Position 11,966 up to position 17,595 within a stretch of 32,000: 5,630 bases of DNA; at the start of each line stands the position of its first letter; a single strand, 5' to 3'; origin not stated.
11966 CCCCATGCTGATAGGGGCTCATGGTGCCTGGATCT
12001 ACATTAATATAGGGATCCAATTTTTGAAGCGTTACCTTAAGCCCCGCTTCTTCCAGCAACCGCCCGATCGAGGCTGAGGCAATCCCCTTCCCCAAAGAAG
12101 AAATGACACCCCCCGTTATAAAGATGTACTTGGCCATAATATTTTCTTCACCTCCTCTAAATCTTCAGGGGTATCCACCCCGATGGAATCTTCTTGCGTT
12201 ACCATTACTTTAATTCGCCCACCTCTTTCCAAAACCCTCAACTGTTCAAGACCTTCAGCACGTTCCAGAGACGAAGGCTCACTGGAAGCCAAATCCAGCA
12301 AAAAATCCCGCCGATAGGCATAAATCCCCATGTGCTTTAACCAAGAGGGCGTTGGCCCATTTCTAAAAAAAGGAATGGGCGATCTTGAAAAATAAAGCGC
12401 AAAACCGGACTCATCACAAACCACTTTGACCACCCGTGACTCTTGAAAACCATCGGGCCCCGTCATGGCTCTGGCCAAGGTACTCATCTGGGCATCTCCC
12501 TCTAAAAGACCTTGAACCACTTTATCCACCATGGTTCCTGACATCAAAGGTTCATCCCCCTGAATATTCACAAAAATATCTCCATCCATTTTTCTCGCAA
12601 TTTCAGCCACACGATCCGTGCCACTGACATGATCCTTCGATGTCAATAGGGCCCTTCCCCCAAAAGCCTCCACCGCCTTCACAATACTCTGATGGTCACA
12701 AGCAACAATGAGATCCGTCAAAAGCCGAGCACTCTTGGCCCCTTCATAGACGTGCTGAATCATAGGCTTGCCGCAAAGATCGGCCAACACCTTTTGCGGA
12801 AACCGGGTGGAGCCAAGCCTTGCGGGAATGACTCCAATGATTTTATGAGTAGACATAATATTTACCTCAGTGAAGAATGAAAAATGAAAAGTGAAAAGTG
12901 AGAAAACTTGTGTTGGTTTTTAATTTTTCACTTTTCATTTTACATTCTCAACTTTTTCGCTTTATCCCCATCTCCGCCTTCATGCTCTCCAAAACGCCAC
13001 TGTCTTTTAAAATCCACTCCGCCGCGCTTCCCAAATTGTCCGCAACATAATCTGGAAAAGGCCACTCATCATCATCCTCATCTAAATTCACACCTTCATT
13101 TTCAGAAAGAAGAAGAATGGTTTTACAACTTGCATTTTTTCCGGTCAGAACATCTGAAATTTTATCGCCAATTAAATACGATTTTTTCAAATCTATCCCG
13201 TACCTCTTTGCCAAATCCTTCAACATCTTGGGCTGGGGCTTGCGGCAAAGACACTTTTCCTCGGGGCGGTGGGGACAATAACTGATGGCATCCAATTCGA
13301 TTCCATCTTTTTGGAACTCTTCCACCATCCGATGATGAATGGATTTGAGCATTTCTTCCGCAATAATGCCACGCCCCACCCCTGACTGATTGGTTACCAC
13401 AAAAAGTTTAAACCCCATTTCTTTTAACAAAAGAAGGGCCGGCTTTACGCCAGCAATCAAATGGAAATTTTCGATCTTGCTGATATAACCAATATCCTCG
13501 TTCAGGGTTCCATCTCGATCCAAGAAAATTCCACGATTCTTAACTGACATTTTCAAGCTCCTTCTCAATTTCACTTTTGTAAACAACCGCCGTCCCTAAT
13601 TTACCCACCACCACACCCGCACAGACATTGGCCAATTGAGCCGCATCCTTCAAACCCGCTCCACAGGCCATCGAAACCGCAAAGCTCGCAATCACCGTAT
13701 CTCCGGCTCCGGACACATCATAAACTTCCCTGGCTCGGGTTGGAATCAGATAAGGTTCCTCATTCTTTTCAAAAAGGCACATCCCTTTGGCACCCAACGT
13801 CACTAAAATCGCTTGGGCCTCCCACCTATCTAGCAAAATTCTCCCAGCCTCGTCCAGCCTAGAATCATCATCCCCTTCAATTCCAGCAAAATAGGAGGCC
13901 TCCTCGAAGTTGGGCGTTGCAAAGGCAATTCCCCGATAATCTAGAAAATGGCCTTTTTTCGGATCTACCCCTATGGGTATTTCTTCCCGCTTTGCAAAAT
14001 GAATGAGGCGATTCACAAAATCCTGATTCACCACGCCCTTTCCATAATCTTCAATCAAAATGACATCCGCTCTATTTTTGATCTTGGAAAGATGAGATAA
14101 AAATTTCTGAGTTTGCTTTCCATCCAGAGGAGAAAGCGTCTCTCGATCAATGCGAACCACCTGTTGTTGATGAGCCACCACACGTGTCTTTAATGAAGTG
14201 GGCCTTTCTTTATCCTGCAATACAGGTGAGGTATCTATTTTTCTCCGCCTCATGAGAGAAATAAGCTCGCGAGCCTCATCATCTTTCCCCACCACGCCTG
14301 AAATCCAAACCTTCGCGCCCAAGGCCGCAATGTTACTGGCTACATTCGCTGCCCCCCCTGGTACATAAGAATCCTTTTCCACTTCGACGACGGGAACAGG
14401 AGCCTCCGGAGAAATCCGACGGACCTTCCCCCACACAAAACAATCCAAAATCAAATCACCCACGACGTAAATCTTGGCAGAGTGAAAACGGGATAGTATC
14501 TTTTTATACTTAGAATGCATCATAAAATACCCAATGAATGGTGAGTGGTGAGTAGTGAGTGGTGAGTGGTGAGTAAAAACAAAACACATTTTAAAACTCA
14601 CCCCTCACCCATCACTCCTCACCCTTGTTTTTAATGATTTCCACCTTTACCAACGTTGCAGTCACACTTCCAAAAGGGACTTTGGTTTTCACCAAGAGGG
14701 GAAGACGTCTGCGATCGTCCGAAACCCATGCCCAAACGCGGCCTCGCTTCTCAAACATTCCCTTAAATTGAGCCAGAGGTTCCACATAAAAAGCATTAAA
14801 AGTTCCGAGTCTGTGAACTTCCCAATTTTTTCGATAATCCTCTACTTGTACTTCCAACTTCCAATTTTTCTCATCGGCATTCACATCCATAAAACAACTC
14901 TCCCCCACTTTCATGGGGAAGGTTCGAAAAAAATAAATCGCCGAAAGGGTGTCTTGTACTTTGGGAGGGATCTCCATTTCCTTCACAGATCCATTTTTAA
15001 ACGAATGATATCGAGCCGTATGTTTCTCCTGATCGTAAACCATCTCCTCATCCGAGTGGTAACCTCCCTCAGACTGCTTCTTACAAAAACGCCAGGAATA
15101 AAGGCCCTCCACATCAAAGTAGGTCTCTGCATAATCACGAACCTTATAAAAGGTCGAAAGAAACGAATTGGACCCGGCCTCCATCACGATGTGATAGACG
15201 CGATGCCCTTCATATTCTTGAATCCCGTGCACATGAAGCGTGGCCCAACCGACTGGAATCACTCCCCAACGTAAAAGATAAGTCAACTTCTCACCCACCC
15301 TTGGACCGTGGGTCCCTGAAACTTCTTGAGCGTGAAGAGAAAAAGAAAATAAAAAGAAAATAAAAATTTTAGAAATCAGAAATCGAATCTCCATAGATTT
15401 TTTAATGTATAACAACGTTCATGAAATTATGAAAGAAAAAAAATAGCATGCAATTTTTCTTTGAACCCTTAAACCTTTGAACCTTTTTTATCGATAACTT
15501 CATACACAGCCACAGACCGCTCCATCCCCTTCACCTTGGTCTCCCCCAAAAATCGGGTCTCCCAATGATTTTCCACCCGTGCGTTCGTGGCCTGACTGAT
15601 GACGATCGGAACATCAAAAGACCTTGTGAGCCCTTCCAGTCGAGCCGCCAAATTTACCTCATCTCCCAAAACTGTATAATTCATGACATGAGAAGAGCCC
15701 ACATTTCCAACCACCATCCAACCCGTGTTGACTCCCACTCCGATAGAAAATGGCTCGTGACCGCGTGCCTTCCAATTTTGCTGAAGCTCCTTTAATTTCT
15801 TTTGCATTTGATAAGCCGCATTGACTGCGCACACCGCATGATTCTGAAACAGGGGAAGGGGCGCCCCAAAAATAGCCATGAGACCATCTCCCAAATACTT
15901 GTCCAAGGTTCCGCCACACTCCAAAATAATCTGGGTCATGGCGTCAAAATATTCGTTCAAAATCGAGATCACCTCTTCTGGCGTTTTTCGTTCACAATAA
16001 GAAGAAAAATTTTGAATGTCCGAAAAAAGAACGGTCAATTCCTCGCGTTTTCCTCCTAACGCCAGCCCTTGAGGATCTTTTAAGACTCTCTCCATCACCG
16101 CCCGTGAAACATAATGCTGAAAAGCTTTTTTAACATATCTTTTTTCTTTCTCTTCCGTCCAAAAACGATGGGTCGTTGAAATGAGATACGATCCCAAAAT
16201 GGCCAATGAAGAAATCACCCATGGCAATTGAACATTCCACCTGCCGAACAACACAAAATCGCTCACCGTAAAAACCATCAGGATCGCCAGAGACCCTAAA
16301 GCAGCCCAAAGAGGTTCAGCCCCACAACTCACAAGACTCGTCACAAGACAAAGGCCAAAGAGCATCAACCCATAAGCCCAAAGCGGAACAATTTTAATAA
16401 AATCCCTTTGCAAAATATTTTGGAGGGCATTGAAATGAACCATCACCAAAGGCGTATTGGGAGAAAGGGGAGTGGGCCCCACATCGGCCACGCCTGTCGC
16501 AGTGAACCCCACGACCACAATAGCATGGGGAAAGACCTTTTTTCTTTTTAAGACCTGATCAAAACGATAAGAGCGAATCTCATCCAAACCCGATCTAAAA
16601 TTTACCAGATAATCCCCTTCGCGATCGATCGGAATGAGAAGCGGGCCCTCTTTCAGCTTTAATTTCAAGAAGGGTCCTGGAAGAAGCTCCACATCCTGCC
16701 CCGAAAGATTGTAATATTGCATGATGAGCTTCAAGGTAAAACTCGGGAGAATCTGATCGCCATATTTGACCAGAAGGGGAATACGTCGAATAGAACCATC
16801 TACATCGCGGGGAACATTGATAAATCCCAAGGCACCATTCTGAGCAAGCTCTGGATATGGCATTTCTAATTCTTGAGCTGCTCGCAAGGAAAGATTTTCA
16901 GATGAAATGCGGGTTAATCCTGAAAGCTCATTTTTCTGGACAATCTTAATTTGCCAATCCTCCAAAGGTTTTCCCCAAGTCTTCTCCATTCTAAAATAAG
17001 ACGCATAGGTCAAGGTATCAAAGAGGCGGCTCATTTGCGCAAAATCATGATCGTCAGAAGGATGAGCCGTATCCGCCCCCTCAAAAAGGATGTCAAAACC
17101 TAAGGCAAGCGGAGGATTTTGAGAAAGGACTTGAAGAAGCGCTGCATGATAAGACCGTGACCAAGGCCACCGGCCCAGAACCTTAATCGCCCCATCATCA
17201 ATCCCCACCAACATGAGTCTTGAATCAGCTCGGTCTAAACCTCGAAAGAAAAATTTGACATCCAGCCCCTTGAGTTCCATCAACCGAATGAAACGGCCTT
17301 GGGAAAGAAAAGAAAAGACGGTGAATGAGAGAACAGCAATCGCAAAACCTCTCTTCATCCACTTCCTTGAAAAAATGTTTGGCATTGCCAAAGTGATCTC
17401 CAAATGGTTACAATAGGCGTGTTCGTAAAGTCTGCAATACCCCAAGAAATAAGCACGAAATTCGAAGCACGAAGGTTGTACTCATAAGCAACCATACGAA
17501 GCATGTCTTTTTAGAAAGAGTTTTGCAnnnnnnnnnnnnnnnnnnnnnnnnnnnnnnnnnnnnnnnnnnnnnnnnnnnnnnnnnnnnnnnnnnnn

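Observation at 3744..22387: Family of intergenic hairpins whose arms are complementary tandem arrays of 7-nt units, with a different unit in each spacer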

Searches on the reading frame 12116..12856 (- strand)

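Call 7: search_protein_families(library=pfam, proteins=[window:12116-12856:-])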
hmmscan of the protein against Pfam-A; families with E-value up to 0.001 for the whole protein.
window:12116-12856:- (246 aa): 2 families
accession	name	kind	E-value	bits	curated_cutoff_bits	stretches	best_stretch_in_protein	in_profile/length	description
PF02348.25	CTP_transf_3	-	6.9e-55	186.6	22.6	1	7-215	1-217/217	Cytidylyltransferase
PF12804.13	NTP_transf_3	-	1.9e-06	28.6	27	1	13-125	11-119/160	MobA-like NTP transferase domain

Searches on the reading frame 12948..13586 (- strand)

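Call 7: search_protein_families(library=pfam, proteins=[window:12948-13586:-])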
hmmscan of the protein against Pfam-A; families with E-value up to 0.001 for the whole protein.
window:12948-13586:- (212 aa): 5 families
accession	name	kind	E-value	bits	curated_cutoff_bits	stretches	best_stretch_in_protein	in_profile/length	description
PF13242.12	Hydrolase_like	-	1.1e-13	51.3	22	1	114-187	2-74/75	HAD-hyrolase-like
PF13419.12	HAD_2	-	5.9e-11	43.2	23.8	1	39-158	76-177/178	Haloacid dehalogenase-like hydrolase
PF00702.32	Hydrolase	-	1.6e-09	38.9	26.4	1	30-152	86-190/191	haloacid dehalogenase-like hydrolase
PF08645.17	PNK3P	-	1.2e-05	25.5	22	1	39-143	25-127/161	Polynucleotide kinase 3 phosphatase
PF13344.12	Hydrolase_6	-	0.00044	20.7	27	0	20-79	1-51/101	Haloacid dehalogenase-like hydrolase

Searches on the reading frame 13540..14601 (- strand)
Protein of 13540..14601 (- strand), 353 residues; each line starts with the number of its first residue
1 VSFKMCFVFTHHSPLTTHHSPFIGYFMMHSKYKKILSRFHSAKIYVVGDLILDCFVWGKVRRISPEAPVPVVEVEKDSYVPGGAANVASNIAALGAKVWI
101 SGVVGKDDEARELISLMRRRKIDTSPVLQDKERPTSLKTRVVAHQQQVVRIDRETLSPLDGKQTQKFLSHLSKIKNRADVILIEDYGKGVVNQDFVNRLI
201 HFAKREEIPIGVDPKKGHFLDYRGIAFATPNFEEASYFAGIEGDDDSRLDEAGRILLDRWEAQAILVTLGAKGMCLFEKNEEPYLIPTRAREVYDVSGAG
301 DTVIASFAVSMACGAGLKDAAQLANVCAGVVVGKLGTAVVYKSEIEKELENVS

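Call 7: search_protein_families(library=pfam, proteins=[window:13540-14601:-])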
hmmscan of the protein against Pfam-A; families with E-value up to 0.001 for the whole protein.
window:13540-14601:- (353 aa): 2 families
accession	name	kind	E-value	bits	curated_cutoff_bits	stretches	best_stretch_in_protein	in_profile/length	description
PF00294.29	PfkB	-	3.1e-48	165.1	25.8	1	43-338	3-296/302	pfkB family carbohydrate kinase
PF08543.17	Phos_pyr_kin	-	3.6e-06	27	27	1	227-325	122-225/246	Phosphomethylpyrimidine kinase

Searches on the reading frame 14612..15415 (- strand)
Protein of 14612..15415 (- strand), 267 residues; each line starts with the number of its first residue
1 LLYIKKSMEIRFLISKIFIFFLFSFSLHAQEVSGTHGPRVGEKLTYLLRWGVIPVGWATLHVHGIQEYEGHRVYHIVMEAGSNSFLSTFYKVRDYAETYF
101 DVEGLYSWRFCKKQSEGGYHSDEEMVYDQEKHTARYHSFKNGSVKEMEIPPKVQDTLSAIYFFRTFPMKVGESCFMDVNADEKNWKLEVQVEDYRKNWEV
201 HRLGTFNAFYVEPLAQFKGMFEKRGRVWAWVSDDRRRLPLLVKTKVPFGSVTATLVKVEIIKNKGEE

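Call 7: search_protein_families(library=pfam, proteins=[window:14612-15415:-])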
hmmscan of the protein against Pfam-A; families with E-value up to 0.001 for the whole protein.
window:14612-15415:- (267 aa): 1 family
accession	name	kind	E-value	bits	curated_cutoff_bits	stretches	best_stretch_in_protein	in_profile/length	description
PF11306.15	DUF3108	-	6.3e-40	137.7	26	1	45-256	1-209/209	Protein of unknown function (DUF3108)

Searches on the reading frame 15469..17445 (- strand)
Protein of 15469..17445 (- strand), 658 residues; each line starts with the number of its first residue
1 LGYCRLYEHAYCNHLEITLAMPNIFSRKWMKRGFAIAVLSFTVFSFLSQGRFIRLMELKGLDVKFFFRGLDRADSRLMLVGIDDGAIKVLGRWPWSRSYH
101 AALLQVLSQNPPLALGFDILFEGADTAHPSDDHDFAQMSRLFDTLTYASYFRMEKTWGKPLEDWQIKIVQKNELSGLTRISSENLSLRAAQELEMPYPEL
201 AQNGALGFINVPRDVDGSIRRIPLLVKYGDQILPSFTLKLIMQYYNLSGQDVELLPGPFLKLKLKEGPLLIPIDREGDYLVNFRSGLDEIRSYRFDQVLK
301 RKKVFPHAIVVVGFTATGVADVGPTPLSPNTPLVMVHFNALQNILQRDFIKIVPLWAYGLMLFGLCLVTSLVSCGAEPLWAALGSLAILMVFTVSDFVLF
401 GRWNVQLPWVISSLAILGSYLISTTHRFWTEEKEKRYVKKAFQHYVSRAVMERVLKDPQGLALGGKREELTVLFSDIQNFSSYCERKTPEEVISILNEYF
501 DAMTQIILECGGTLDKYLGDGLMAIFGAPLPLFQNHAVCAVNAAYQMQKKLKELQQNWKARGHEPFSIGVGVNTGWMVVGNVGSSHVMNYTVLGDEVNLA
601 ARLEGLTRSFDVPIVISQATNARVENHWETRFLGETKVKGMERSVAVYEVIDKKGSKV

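Call 7: search_protein_families(library=pfam, proteins=[window:15469-17445:-])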
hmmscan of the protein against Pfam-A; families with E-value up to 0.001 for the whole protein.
window:15469-17445:- (658 aa): 2 families
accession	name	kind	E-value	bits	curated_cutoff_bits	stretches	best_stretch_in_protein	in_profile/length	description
PF05226.16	CHASE2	-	8.6e-48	163.6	26.3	1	42-369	5-255/257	CHASE2 domain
PF00211.25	Guanylate_cyc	-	9.8e-25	87.6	21.9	1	467-645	6-176/183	Adenylate and Guanylate cyclase catalytic domain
